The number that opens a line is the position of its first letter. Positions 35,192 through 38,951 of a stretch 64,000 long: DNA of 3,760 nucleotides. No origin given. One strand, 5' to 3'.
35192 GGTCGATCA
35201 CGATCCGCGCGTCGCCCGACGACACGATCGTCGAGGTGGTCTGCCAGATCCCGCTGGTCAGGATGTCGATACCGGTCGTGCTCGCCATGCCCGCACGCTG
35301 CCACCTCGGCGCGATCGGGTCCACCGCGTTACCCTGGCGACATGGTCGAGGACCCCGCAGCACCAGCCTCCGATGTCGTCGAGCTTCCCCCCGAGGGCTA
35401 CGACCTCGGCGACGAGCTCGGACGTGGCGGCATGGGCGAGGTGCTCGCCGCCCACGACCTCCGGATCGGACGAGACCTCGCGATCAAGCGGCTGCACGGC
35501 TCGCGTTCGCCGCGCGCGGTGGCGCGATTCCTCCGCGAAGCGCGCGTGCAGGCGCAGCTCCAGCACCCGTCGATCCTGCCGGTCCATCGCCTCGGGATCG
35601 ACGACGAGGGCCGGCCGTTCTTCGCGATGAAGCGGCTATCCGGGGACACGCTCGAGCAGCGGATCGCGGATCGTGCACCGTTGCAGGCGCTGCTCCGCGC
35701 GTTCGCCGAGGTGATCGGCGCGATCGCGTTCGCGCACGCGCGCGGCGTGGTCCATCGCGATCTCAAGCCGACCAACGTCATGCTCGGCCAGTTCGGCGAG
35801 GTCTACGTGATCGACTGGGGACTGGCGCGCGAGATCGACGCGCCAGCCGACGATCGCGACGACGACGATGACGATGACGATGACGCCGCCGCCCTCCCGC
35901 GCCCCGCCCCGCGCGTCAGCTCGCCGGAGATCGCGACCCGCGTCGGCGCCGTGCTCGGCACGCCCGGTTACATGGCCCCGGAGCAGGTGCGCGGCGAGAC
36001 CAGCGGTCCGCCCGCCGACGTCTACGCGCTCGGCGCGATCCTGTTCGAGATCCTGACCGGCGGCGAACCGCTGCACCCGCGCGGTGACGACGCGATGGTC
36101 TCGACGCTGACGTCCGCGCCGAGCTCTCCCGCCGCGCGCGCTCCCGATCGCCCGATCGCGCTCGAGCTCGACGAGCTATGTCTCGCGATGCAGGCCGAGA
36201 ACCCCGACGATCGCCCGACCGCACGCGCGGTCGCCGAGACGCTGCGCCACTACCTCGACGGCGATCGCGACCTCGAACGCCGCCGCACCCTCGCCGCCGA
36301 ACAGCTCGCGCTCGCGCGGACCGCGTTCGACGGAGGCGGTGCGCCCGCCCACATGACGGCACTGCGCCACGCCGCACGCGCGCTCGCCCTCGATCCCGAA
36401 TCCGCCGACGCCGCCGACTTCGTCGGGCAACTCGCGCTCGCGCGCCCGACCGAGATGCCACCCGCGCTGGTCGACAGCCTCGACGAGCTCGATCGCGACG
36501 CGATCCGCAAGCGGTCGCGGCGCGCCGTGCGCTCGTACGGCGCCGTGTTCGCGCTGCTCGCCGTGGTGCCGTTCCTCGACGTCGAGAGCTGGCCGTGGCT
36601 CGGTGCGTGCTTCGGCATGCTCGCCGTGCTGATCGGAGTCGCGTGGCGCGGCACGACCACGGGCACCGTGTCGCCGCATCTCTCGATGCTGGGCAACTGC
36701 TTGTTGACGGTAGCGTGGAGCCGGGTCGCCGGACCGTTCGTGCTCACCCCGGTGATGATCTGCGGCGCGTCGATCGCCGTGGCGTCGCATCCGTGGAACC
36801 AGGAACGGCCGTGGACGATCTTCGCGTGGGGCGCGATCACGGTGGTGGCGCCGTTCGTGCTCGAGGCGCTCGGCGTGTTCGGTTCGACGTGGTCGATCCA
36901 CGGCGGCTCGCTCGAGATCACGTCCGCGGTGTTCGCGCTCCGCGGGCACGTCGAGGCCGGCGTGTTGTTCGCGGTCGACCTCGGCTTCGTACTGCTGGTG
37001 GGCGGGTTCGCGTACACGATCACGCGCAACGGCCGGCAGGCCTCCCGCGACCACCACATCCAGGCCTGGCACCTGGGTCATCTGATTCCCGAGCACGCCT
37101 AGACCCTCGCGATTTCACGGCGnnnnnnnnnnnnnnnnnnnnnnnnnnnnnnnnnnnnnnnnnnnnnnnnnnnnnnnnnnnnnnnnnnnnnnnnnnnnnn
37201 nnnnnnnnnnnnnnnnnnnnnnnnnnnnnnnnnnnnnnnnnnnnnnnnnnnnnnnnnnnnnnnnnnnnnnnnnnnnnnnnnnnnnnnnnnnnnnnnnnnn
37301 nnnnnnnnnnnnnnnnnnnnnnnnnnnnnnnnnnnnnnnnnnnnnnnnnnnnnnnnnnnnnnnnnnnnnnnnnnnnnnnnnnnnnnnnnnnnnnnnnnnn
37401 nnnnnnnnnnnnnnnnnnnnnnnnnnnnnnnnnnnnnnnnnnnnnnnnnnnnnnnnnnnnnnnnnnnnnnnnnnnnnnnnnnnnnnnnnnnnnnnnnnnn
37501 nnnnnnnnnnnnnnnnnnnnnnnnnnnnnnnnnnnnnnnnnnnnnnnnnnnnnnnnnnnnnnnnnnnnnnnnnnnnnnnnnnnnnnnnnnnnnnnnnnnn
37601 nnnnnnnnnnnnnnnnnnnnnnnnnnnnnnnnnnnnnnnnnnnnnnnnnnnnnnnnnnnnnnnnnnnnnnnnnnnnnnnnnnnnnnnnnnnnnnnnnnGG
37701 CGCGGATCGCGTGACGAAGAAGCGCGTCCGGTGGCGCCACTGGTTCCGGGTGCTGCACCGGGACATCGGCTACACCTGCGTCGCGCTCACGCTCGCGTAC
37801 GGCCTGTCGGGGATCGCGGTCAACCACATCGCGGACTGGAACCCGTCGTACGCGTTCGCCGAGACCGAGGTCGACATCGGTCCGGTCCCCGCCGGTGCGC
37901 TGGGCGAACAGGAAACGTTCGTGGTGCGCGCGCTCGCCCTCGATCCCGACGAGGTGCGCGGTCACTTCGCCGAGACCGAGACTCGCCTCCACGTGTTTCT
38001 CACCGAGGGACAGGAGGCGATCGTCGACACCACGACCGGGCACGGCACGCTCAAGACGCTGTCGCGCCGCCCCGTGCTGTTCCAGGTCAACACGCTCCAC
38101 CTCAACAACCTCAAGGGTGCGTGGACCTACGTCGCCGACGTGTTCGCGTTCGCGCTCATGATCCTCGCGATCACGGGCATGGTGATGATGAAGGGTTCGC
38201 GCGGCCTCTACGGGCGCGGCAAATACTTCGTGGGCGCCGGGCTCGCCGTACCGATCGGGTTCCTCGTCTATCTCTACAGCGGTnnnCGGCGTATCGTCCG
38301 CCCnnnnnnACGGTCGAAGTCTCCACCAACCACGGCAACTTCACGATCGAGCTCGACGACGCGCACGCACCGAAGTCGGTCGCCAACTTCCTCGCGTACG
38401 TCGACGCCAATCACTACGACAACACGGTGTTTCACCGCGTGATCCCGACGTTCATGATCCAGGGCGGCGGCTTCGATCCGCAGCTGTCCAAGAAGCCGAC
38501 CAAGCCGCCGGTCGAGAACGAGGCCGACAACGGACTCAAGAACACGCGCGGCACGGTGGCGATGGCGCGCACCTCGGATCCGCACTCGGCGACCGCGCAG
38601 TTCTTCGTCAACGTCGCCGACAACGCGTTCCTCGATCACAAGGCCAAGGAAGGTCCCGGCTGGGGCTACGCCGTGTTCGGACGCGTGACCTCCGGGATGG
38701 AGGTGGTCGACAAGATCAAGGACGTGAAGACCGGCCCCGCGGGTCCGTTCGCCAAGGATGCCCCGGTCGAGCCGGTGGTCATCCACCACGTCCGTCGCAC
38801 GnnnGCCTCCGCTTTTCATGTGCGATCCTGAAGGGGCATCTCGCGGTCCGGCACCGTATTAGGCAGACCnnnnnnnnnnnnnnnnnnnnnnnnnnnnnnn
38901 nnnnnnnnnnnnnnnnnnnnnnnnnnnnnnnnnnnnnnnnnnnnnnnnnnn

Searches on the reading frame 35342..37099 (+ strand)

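Call 38: search_protein_families(library=pfam, proteins=[window:35342-37099:+], max_evalue=0.001)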
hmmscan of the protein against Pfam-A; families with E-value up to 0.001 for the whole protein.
window:35342-37099:+ (586 aa): 3 families
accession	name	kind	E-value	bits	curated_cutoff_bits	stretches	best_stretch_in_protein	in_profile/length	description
PF00069.31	Pkinase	-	3.7e-36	125.3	31.7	1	20-298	1-258/263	Protein kinase domain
PF07714.23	PK_Tyr_Ser-Thr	-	5.1e-22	78.8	23.1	2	22-168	3-155/258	Protein tyrosine and serine/threonine kinase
PF01636.29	APH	-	2e-06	28.2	23.2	1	133-165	167-200/239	Phosphotransferase enzyme family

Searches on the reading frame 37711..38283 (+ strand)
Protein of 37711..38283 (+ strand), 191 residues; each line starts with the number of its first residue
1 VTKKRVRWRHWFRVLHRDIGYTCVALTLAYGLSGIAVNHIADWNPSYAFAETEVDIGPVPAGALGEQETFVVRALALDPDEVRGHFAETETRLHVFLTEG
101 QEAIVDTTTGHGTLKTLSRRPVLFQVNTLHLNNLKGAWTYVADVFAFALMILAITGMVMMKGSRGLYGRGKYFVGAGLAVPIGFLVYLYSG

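Call 38: search_protein_families(library=pfam, proteins=[window:37711-38283:+], max_evalue=0.001)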
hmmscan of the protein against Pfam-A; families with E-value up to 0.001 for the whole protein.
window:37711-38283:+ (191 aa): 2 families
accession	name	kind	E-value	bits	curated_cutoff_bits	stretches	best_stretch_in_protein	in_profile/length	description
PF16357.10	PepSY_TM_like_2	-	3.2e-10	40.8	27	1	100-182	105-189/197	Putative PepSY_TM-like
PF03929.21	PepSY_TM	-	1.3e-05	25.6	28.8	0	99-163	94-159/295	PepSY-associated TM region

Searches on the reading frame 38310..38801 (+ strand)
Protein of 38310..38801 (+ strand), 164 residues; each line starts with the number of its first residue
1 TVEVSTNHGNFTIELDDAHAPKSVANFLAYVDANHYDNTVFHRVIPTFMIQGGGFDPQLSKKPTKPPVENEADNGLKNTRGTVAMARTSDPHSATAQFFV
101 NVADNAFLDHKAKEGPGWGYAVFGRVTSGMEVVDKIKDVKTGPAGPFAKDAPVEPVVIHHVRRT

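Call 37: search_protein_families(library=pfam, proteins=[window:38310-38801:+], max_evalue=0.001)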
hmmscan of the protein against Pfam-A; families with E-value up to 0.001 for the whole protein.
window:38310-38801:+ (164 aa): 1 family
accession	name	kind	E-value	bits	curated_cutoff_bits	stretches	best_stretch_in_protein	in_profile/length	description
PF00160.26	Pro_isomerase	-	1.6e-47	162.1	21.7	1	2-162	2-158/159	Cyclophilin type peptidyl-prolyl cis-trans isomerase/CLD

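Call 72: list_cluster_members(proteins=[window:38310-38801:+, window:44308-44706:-, window:45895-46986:-, window:37711-38283:+, window:35342-37099:+])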
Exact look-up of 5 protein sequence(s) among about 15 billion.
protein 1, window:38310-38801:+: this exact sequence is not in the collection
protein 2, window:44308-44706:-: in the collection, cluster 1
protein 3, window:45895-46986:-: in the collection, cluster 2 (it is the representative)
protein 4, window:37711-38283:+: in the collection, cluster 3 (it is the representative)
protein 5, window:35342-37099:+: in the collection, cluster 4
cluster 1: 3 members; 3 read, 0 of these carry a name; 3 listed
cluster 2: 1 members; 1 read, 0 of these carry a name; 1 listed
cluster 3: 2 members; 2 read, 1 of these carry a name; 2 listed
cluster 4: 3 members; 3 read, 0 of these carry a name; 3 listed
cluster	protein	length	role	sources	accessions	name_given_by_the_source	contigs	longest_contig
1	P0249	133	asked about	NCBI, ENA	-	-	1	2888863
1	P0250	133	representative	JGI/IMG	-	-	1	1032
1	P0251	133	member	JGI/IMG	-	-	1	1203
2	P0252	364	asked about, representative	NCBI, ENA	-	-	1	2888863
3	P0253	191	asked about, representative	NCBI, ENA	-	-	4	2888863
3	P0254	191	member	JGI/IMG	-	hypothetical protein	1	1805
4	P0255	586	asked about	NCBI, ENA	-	-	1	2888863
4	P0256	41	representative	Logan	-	-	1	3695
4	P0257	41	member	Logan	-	-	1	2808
